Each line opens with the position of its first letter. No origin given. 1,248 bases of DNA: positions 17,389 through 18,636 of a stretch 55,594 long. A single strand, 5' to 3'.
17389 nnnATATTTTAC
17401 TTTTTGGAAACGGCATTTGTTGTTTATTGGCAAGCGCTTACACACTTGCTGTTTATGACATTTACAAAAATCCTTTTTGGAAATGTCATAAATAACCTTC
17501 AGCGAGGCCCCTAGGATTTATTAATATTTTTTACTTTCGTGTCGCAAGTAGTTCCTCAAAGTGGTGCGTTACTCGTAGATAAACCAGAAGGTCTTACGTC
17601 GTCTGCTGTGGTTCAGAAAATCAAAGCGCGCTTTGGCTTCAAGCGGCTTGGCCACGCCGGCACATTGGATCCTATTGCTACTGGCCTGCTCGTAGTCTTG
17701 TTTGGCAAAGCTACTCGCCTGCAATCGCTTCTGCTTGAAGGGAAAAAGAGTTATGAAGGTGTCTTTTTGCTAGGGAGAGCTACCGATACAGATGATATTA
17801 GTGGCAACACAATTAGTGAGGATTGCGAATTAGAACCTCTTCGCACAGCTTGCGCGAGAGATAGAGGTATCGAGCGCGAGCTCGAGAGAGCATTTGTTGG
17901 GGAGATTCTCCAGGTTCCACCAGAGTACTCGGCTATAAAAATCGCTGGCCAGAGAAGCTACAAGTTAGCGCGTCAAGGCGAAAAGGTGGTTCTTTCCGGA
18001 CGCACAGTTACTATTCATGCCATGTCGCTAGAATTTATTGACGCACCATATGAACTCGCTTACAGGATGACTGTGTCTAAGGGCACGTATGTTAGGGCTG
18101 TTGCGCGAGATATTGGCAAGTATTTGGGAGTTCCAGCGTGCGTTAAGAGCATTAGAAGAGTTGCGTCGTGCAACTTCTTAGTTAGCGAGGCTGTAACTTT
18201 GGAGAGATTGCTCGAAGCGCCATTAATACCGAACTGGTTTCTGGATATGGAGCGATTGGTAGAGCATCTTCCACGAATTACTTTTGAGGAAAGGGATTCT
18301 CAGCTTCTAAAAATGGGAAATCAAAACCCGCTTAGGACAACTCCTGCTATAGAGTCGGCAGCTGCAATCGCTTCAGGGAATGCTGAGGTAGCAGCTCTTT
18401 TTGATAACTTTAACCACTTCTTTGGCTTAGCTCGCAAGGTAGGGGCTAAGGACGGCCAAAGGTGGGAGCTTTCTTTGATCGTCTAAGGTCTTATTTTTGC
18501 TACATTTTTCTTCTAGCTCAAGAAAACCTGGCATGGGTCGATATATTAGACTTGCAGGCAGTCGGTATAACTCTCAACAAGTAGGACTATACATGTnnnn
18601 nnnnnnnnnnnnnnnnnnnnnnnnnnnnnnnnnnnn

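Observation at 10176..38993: Family of ~125-bp dispersed repeats with three stem-loops (copies at 10176-10300, 17367-17490, 36496-36621(-) and a deleted copy at 38938-38993(-))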

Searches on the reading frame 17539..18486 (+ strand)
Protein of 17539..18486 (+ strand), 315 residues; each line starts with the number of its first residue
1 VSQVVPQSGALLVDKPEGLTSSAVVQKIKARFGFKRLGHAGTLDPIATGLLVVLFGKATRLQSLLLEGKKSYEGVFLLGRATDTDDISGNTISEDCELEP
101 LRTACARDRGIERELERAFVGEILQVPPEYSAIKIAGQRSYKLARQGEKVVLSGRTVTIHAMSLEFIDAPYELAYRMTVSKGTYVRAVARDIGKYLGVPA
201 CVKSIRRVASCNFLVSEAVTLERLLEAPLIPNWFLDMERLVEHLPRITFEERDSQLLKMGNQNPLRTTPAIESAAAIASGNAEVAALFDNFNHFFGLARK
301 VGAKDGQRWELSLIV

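Call 21: search_protein_families(library=pfam, proteins=[window:17539-18486:+])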
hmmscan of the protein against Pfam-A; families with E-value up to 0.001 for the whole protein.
window:17539-18486:+ (315 aa): 2 families
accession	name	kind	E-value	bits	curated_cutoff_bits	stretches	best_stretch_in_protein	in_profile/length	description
PF01509.24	TruB_N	-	5.2e-42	144.2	27.3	1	29-185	1-149/149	TruB family pseudouridylate synthase (N terminal domain)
PF16198.10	TruB_C_2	-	6.9e-07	29.8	29.3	1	186-228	1-43/66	tRNA pseudouridylate synthase B C-terminal domain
